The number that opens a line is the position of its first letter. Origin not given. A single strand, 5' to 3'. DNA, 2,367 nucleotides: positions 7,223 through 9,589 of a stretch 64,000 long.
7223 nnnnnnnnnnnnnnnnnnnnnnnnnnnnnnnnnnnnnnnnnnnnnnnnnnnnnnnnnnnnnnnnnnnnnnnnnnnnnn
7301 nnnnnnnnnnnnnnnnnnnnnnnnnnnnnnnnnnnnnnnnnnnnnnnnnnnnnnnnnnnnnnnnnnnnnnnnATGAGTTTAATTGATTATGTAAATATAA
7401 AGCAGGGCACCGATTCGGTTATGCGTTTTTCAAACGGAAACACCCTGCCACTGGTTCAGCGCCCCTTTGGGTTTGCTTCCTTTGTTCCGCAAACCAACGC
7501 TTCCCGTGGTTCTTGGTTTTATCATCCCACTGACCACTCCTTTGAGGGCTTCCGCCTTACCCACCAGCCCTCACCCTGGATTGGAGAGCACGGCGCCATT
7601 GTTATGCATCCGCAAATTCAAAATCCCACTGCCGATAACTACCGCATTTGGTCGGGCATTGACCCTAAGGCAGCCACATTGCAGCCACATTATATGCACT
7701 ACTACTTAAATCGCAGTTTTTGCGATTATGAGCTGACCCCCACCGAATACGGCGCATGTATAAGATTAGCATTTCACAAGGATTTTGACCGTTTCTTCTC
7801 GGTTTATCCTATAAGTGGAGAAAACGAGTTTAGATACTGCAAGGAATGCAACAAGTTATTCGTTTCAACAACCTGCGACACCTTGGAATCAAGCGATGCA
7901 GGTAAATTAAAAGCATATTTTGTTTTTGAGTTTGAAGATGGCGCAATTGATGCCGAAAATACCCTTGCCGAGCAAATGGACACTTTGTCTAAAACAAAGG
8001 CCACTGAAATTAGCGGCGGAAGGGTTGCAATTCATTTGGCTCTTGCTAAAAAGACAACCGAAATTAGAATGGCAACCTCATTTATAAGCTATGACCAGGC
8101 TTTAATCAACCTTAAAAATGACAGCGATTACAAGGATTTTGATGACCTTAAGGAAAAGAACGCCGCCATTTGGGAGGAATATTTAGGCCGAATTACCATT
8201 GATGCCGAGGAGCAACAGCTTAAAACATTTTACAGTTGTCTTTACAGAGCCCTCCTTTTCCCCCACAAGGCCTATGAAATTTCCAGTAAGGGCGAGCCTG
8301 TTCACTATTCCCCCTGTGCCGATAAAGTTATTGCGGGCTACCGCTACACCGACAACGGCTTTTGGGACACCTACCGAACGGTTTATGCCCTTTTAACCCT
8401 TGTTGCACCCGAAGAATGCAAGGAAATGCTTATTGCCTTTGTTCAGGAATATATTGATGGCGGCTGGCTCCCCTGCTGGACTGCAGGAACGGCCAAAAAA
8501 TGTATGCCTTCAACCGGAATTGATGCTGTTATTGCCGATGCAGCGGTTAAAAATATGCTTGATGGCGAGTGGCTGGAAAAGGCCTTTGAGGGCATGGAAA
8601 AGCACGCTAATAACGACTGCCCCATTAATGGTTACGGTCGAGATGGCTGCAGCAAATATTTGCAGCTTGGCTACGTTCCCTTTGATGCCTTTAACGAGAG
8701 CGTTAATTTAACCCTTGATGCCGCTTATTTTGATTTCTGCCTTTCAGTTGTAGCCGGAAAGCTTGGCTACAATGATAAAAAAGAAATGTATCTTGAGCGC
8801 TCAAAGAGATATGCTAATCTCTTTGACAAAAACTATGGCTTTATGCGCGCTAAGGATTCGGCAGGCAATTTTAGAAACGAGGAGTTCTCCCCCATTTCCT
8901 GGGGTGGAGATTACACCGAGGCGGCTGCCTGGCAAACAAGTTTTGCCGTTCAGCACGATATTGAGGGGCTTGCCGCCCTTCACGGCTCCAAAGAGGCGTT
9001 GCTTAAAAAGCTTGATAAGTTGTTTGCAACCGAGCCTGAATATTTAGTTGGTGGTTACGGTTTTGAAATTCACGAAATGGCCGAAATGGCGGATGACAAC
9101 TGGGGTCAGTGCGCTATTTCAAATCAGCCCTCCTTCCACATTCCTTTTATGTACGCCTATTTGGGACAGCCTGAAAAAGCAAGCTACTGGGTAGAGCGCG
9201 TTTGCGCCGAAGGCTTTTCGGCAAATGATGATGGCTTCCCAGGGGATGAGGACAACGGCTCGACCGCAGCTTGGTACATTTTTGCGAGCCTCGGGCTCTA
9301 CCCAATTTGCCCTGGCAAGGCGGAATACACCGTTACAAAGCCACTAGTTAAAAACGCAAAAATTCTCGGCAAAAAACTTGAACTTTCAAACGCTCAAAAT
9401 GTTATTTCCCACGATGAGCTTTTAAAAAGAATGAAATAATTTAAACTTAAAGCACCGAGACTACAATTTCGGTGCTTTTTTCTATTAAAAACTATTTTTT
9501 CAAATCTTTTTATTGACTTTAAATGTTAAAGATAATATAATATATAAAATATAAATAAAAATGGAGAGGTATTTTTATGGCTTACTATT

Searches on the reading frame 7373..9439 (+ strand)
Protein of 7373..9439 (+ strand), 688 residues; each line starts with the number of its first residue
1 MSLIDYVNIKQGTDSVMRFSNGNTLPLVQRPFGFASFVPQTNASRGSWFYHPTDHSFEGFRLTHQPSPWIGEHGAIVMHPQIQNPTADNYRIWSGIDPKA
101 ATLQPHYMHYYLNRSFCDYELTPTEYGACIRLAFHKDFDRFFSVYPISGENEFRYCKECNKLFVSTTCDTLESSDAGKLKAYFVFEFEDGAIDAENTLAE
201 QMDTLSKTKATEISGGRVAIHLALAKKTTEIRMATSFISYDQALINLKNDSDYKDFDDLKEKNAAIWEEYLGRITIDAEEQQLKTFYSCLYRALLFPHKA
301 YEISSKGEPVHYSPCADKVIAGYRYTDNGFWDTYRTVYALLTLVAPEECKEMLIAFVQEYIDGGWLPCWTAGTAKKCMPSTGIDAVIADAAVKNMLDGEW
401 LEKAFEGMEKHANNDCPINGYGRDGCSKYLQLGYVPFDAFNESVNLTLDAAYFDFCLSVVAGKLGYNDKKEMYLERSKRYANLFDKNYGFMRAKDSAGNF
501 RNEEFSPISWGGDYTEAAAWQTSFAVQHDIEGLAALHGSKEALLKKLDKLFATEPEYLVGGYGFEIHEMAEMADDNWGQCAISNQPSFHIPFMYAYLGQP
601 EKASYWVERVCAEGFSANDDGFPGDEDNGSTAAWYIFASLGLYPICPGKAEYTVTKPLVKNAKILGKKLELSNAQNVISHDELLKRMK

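Call 75: find_homologous_proteins(query=window:7373-9439:+, max_evalue=1e-100)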
Query window:7373-9439:+ (688 aa): 4401 proteins with E <= 1e-100 among 8000 candidates; the best 120 are listed.
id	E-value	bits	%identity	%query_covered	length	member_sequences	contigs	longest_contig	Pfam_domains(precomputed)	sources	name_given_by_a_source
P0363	0.0e+0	1545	93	100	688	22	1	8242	PF17678.8,PF07971.19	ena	-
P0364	0.0e+0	1404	84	100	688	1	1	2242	PF17678.8,PF07971.19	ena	-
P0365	0.0e+0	1395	83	100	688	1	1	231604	PF17678.8,PF07971.19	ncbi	-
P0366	0.0e+0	1356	82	100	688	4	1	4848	PF17678.8,PF07971.19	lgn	-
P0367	0.0e+0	1285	76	100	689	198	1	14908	PF17678.8,PF07971.19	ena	-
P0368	0.0e+0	1275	75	100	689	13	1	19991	PF17678.8,PF07971.19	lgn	-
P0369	0.0e+0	1271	75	100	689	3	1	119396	PF17678.8,PF07971.19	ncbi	-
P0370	0.0e+0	1246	72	100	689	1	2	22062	PF17678.8,PF07971.19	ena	-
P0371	0.0e+0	1231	73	99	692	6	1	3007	PF17678.8,PF07971.19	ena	-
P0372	0.0e+0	1209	71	99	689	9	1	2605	PF17678.8,PF07971.19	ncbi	-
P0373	0.0e+0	1045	65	100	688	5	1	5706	PF17678.8,PF07971.19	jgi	-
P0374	0.0e+0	1044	65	100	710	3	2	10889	PF17678.8,PF07971.19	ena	-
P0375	0.0e+0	1038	64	100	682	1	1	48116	PF17678.8,PF07971.19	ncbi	-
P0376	0.0e+0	1031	64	99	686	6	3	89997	PF17678.8,PF07971.19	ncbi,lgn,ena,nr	ncbi:MAG: GH92 family glycosyl hydrolase [Lachnospiraceae bacterium]|nr:GH92 family glycosyl hydrola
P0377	0.0e+0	1029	63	100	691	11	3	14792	PF17678.8,PF07971.19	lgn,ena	-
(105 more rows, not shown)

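Call 76: find_encoding_contigs(protein=P0363, flank=9000, max_places=5)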
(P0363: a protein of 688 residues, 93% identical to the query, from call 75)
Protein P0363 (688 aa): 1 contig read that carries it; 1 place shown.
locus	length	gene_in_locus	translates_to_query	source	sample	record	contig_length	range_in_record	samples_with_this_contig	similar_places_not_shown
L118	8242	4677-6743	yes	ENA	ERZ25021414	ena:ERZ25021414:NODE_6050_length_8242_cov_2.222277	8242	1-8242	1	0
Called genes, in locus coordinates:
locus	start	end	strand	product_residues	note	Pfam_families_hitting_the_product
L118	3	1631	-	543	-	?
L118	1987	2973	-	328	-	PF13349:DUF4097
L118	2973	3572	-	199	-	PF22564:HAAS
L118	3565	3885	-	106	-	PF03551:PadR, PF13601:HTH_34 (weak)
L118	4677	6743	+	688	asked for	PF17678:Glyco_hydro_92N, PF07971:Glyco_hydro_92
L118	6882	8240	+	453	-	?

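Call 77: find_encoding_contigs(protein=P0365, flank=9000, max_places=3)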
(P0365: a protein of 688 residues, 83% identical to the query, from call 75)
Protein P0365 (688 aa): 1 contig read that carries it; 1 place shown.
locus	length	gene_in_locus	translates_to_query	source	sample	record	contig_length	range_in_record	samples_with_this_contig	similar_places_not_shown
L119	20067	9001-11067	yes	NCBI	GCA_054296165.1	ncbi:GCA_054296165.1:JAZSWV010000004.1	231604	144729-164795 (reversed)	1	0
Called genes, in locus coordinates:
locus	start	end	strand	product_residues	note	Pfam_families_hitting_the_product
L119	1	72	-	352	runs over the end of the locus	PF00535:Glycos_transf_2, PF10111:Glyco_tranf_2_2, PF13641:Glyco_tranf_2_3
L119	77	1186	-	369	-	PF13477:Glyco_trans_4_2, PF13439:Glyco_transf_4, PF13579:Glyco_trans_4_4, PF20706:GT4-conflict, PF00534:Glycos_transf_1, PF13692:Glyco_trans_1_4, PF13524:Glyco_trans_1_2 (faint)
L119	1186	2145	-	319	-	-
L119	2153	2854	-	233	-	PF08889:WbqC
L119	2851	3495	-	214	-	PF02397:Bac_transf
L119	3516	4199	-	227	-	PF02585:PIG-L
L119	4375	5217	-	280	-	PF07883:Cupin_2 (weak), PF12833:HTH_18, PF00165:HTH_AraC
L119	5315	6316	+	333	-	PF01370:Epimerase (weak), PF05368:NmrA (faint), PF13460:NAD_binding_10 (weak)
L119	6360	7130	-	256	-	-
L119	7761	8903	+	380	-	PF01979:Amidohydro_1, PF07969:Amidohydro_3 (faint)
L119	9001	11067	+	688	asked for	PF17678:Glyco_hydro_92N, PF07971:Glyco_hydro_92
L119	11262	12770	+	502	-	PF00478:IMPDH, PF01070:FMN_dh (faint), PF00571:CBS (faint)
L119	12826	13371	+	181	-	PF03602:Cons_hypoth95, PF05175:MTS (weak), PF13847:Methyltransf_31 (faint), PF13649:Methyltransf_25 (weak)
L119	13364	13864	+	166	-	PF01467:CTP_transf_like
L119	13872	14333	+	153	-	-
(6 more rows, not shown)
